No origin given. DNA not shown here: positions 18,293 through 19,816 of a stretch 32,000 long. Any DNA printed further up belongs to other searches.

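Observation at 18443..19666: Sulfotransferase-fold protein next to the CysC-like kinase: true sulfotransferase or phosphoramidate transferase?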

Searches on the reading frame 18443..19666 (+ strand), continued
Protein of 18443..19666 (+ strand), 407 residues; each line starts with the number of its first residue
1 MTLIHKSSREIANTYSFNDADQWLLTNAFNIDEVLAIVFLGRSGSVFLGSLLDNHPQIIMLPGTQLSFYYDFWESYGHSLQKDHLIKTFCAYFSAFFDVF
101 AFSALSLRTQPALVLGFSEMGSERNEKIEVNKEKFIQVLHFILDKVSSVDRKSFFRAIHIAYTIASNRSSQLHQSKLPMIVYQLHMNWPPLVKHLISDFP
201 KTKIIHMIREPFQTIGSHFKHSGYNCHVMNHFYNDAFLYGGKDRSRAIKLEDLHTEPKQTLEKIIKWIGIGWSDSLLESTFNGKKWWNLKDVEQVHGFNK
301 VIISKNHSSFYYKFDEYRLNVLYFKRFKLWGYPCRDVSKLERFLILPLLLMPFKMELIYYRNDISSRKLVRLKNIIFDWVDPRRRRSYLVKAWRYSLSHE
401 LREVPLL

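Call 70: search_solved_structures(query=A2, max_evalue=0.01, show_alignments=3)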
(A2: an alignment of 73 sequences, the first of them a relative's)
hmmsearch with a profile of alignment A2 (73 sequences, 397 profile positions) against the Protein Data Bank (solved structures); distinct sequences matched with E-value up to 0.01: 28.
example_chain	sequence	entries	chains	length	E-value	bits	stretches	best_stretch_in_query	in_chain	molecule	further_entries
4gbm_A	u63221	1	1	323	4.1e-16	62.1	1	170-261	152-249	CurM Sulfotransferase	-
4gox_A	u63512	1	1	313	2.8e-15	59.4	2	166-260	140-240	Polyketide synthase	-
5wrj_A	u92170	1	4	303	7e-14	54.8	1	164-261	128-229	Protein-tyrosine sulfotransferase 1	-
5wri_A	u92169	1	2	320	7.8e-14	54.6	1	164-261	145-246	Protein-tyrosine sulfotransferase 1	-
9wp1_A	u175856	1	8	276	1.1e-13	54.2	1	164-261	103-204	Protein-tyrosine sulfotransferase 1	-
9wwe_A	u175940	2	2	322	7.9e-12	48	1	168-260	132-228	Protein-tyrosine sulfotransferase 2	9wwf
3ap1_A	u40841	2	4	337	8.6e-12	47.9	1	168-260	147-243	Protein-tyrosine sulfotransferase 2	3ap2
3ap3_A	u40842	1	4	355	1.2e-11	47.4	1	168-260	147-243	Protein-tyrosine sulfotransferase 2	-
8w5z_A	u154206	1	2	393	1.2e-10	44.1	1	166-261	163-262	Protein-tyrosine sulfotransferase (Fragment)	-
3rnl_A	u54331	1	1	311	2.1e-06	30.1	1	164-254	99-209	Sulfotransferase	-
5x2b_D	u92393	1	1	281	2.9e-05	26.4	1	172-258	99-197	Sulfotransferase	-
5x2b_F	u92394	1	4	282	2.9e-05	26.4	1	172-258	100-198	Sulfotransferase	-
5x2b_C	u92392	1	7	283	2.9e-05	26.4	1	172-258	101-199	Sulfotransferase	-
7d1x_A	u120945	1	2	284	3.1e-05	26.3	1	173-252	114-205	Sulfotransferase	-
7eov_A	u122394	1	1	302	3.3e-05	26.2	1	173-252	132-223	cytosolic sulfotransferase SULT2A8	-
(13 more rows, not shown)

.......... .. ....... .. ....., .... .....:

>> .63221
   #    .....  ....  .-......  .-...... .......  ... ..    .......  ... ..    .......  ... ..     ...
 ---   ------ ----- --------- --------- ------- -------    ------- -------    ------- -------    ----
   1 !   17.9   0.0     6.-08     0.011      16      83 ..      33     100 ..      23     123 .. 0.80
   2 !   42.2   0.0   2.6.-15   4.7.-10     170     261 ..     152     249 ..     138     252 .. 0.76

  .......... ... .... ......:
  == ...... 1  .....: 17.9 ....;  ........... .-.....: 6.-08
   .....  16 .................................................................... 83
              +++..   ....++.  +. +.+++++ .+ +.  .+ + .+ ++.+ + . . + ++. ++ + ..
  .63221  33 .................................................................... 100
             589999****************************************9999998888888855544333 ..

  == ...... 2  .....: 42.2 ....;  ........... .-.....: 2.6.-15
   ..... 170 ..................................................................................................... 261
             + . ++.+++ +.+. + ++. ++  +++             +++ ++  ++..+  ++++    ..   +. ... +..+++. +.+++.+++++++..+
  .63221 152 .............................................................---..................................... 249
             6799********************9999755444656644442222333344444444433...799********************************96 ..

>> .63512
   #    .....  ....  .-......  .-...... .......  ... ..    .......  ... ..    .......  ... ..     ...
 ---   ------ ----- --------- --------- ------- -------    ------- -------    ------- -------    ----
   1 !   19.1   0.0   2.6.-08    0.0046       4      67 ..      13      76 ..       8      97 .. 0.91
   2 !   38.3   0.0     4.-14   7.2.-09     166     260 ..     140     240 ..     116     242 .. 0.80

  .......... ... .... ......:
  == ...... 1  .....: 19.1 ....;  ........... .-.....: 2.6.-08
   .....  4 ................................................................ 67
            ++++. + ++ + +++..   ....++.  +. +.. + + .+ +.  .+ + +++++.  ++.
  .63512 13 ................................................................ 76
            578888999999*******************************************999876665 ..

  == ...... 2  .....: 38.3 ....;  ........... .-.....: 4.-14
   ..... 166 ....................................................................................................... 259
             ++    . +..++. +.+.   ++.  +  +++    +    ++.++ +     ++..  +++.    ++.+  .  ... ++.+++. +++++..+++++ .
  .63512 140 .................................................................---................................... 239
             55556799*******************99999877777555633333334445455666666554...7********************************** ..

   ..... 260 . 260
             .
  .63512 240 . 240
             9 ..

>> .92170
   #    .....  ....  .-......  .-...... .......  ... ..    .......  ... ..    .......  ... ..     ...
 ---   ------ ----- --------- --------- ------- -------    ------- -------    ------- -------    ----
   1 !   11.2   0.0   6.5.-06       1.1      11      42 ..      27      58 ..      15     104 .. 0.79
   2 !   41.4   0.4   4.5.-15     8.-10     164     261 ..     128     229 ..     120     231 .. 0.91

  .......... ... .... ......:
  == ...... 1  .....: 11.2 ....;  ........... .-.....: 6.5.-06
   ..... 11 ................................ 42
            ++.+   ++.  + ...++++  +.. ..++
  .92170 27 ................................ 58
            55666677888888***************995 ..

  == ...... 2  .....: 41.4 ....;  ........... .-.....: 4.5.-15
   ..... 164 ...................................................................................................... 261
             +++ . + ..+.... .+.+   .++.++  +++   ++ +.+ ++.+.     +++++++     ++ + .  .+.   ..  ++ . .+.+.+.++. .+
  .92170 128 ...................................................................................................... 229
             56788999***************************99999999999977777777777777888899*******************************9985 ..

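Call 72: search_protein_representatives(protein=window:18443-19663:+)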
Query: 407 residues. Proteins with E-value up to 0.001 (for the whole library): 1458; up to 1e-10: 751; up to 1e-30: 150. The best 150 are listed.
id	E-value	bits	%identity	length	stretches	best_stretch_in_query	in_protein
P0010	9.7e-115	400.2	48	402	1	22-406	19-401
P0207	9.1e-111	387.1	37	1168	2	31-369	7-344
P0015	2.0e-78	280.6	41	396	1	31-404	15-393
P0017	1.2e-68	248.4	45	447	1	31-339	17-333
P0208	6.3e-65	236.1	41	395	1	26-396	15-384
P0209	1.8e-64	234.6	37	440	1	27-384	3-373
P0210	5.4e-64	233.1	39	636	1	31-361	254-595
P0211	9.7e-64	232.2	39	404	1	31-367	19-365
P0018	1.2e-63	231.9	39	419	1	30-360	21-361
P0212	4.2e-63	230.1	41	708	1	29-376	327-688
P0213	4.7e-63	230.0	42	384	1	28-363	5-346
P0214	2.0e-62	227.9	37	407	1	30-377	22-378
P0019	6.1e-61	223.0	37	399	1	30-360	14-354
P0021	1.2e-60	222.0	38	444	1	30-358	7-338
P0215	4.2e-60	220.2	40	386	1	29-360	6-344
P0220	3.7e-57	210.5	38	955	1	31-381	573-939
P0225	5.7e-54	200.1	38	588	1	32-358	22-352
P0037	1.1e-48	182.7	33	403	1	27-375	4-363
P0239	1.9e-48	181.8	38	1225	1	27-369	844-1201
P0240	2.0e-48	181.8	39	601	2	241-362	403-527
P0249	1.2e-46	175.9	37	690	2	33-222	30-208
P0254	2.8e-45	171.4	36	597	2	31-225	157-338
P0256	1.6e-44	168.9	36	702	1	34-394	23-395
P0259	5.5e-44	167.2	34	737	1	32-358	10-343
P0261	9.2e-44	166.4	36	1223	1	31-372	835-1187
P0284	3.8e-40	154.5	32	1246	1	30-383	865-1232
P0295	7.3e-38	147.0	35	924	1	28-359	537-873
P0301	2.1e-36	142.2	35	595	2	241-363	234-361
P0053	3.7e-36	141.4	33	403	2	28-220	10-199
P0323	6.3e-33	130.7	33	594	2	32-218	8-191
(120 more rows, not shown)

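Call 73: search_protein_families(library=pfam, proteins=[P0207, P0239, P0261, P0284, P0220, P0295, P0212, P0210, P0259, P0256], max_evalue=0.0001)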
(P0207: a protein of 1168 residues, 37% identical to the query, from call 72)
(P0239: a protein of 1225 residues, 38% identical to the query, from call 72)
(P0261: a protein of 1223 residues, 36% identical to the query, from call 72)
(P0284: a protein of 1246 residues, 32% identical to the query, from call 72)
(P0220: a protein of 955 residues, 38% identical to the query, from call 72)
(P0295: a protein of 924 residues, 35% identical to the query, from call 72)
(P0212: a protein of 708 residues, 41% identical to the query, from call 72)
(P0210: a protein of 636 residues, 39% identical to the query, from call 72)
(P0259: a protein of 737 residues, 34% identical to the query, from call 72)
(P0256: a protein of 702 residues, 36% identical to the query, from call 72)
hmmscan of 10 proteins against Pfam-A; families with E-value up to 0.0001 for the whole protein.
P0207 (1168 aa): 17 families
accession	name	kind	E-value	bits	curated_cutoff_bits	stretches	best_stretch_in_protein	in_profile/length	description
PF14559.12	TPR_19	-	5.3e-27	94.4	25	3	991-1049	5-63/68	Tetratricopeptide repeat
PF13469.12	Sulfotransfer_3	-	6.7e-26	92.3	27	2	13-247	4-216/216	Sulfotransferase family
PF13428.12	TPR_14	-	9.9e-21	72.6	23.5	0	1046-1088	2-44/44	Tetratricopeptide repeat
PF23914.1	TPR_CcmH_CycH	-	1.6e-17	64.3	42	1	1034-1131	39-139/158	Cytochrome c-type biogenesis protein H TPR domain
PF13432.12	TPR_16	-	2.2e-14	54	32.7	0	1026-1074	12-60/65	Tetratricopeptide repeat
PF00515.34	TPR_1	-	1.2e-13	50.7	27.8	0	1045-1077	1-33/34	Tetratricopeptide repeat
PF13414.12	TPR_11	-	1.8e-13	50.3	26.8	0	1026-1059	9-42/42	TPR repeat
PF07719.23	TPR_2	-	3.6e-12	45.8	27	0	1045-1076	1-32/34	Tetratricopeptide repeat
PF13181.12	TPR_8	-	1e-11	44.4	25.7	0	1045-1076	1-32/34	Tetratricopeptide repeat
PF13431.12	TPR_17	-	1.2e-10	41.3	24.4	0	483-516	1-34/34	Tetratricopeptide repeat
PF12895.13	ANAPC3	-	8.2e-09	36.1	27.2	0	1029-1104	10-81/82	Anaphase-promoting complex, cyclosome, subunit 3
PF00685.33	Sulfotransfer_1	-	2.5e-07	30.8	22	0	221-273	159-209/255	Sulfotransferase domain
PF13371.12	TPR_9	-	1.2e-06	28.8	35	0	1027-1081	11-65/73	Tetratricopeptide repeat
PF13424.12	TPR_12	-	6e-06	26.8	30.1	0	1044-1107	2-73/77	Tetratricopeptide repeat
PF12569.14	NatA_aux_su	-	4.4e-05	23.1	33.3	0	975-1076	157-257/515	N-terminal acetyltransferase A, auxiliary subunit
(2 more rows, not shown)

P0239 (1225 aa): 3 families
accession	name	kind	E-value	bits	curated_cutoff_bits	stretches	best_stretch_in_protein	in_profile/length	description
PF00535.33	Glycos_transf_2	-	1.6e-25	90.4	23.3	1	489-596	2-107/168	Glycosyl transferase family 2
PF13469.12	Sulfotransfer_3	-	8.1e-08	33.2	27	1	858-1108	8-216/216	Sulfotransferase family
PF13641.12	Glyco_tranf_2_3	-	2.6e-05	24.8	27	1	487-582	3-102/230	Glycosyltransferase like family 2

P0261 (1223 aa): 4 families
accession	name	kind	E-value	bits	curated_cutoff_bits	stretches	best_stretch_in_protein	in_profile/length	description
PF00535.33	Glycos_transf_2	-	2.9e-20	73.3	23.3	1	477-635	1-159/168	Glycosyl transferase family 2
PF13469.12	Sulfotransfer_3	-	1.8e-07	32.1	27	1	1003-1094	119-216/216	Sulfotransferase family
PF13641.12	Glyco_tranf_2_3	-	3.8e-06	27.5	27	1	476-590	3-119/230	Glycosyltransferase like family 2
PF13414.12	TPR_11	-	4.9e-05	23.4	26.8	0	393-431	1-39/42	TPR repeat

P0284 (1246 aa): 4 families
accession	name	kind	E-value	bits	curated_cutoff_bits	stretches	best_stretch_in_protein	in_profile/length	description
PF00535.33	Glycos_transf_2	-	2.9e-26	92.9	23.3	1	494-658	2-165/168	Glycosyl transferase family 2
PF13641.12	Glyco_tranf_2_3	-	8.7e-10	39.4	27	1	492-582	3-97/230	Glycosyltransferase like family 2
PF00685.33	Sulfotransfer_1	-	5.9e-09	36.1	22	1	1035-1136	84-201/255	Sulfotransferase domain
PF13469.12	Sulfotransfer_3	-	1.7e-08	35.4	27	1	876-1124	8-215/216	Sulfotransferase family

P0220 (955 aa): 4 families
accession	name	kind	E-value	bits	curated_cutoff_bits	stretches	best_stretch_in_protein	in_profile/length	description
PF00535.33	Glycos_transf_2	-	4.6e-17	62.9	23.3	1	132-255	1-129/168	Glycosyl transferase family 2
PF13469.12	Sulfotransfer_3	-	2.1e-09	38.4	27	1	583-831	8-215/216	Sulfotransferase family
PF13641.12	Glyco_tranf_2_3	-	2.2e-09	38.1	27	1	131-346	3-221/230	Glycosyltransferase like family 2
PF00515.34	TPR_1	-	2.9e-05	24.1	27.8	0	77-102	2-27/34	Tetratricopeptide repeat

P0295 (924 aa): 3 families
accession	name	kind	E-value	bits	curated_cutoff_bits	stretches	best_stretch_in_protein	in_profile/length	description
PF00501.34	AMP-binding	-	4.7e-50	170.9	29.9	1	21-323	8-362/384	AMP-binding enzyme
PF13469.12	Sulfotransfer_3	-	1.3e-09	39.1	27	1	546-790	4-216/216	Sulfotransferase family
PF13193.12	AMP-binding_C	-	9.6e-07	30.1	24.5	1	379-449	1-76/76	AMP-binding enzyme C-terminal domain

P0212 (708 aa): 4 families
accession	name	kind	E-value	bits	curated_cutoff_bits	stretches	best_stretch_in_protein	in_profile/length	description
PF00534.26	Glycos_transf_1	-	5.6e-14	52.5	26.4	1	142-277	14-154/172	Glycosyl transferases group 1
PF13692.12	Glyco_trans_1_4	-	1.1e-10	42.3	27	1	145-257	3-113/142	Glycosyl transferases group 1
PF13439.12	Glyco_transf_4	-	7.5e-07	29.8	28.5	1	74-133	97-169/170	Glycosyltransferase Family 4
PF13469.12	Sulfotransfer_3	-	1e-05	26.4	27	0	492-587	111-216/216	Sulfotransferase family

P0210 (636 aa): 0 families

P0259 (737 aa): 1 family
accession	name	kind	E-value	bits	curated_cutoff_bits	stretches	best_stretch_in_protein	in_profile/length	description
PF13469.12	Sulfotransfer_3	-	3.8e-06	27.7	27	1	165-257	115-216/216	Sulfotransferase family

P0256 (702 aa): 4 families
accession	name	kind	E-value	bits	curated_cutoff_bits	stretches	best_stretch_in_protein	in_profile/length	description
PF01583.26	APS_kinase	-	2.5e-36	125.4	21.1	1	526-673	2-152/152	Adenylylsulphate kinase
PF13469.12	Sulfotransfer_3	-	2.4e-14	54.5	27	1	32-273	10-216/216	Sulfotransferase family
PF13671.12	AAA_33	-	2.7e-06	28.2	27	1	529-632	2-106/143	AAA domain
PF06414.18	Zeta_toxin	-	3.3e-05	23.8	22.3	1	527-604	17-101/199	Zeta toxin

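Call 74: list_cluster_members(proteins=[P0210, P0256, P0240, P0254, P0225, P0301, P0323, P0249, P0259, P0212])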
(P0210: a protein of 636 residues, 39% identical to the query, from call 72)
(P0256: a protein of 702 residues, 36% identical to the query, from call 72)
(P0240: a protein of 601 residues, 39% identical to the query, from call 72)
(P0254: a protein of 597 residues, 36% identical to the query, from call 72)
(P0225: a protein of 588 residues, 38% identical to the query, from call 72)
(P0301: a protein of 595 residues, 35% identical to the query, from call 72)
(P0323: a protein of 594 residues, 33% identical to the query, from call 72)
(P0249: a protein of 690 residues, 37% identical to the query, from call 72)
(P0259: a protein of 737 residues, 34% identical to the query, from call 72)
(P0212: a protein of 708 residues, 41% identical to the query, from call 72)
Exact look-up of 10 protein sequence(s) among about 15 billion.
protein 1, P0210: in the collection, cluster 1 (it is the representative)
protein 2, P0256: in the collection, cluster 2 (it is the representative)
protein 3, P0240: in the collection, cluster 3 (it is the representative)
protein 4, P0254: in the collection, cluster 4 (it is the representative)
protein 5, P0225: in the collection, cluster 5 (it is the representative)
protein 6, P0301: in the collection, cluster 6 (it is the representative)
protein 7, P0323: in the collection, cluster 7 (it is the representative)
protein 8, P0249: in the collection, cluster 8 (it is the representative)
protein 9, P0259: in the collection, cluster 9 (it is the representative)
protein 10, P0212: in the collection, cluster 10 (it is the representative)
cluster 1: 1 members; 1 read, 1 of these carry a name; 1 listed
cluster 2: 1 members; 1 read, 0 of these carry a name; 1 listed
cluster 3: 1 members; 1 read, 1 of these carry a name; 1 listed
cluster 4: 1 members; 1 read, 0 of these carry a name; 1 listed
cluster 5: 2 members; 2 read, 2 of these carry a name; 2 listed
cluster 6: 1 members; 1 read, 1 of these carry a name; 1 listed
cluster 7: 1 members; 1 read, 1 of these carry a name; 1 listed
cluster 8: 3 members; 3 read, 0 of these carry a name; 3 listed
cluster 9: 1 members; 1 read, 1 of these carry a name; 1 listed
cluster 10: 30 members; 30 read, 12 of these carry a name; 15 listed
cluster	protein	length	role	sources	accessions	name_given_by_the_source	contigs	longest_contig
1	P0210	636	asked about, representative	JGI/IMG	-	hypothetical protein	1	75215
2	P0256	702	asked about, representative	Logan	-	-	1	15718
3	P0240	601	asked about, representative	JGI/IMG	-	tetratricopeptide (TPR) repeat protein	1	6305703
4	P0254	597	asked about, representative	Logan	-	-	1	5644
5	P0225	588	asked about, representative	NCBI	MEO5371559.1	MAG: sulfotransferase [Magnetococcus sp. DMHC-1]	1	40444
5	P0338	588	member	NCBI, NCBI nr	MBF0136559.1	MAG: sulfotransferase [Magnetococcales bacterium] | sulfotransferase [Magnetococcales bacterium]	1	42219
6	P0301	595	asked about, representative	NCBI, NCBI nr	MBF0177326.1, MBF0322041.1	MAG: sulfotransferase [Magnetococcales bacterium] | sulfotransferase [Magnetococcales bacterium]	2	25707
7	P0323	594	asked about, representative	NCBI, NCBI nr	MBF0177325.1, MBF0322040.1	MAG: sulfotransferase [Magnetococcales bacterium] | sulfotransferase [Magnetococcales bacterium]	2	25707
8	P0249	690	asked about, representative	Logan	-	-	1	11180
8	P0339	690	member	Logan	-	-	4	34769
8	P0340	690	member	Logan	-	-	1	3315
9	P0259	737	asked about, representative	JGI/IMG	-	hypothetical protein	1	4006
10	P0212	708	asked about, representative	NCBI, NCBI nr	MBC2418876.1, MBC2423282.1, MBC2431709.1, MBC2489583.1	glycosyltransferase family 4 protein [Clostridium beijerinckii]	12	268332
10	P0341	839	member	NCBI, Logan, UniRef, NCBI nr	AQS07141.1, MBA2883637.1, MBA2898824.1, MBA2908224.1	glycosyltransferase [Clostridium beijerinckii] | Glycosyltransferase involved in cell wall biosynthesis n=1 Tax=Clostridium beijerinckii ...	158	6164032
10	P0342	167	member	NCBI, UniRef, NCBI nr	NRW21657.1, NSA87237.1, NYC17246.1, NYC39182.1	tetratricopeptide (TPR) repeat protein [Clostridium beijerinckii] | tetratricopeptide repeat protein n=1 Tax=Clostridium beijerinckii TaxID=1520 ...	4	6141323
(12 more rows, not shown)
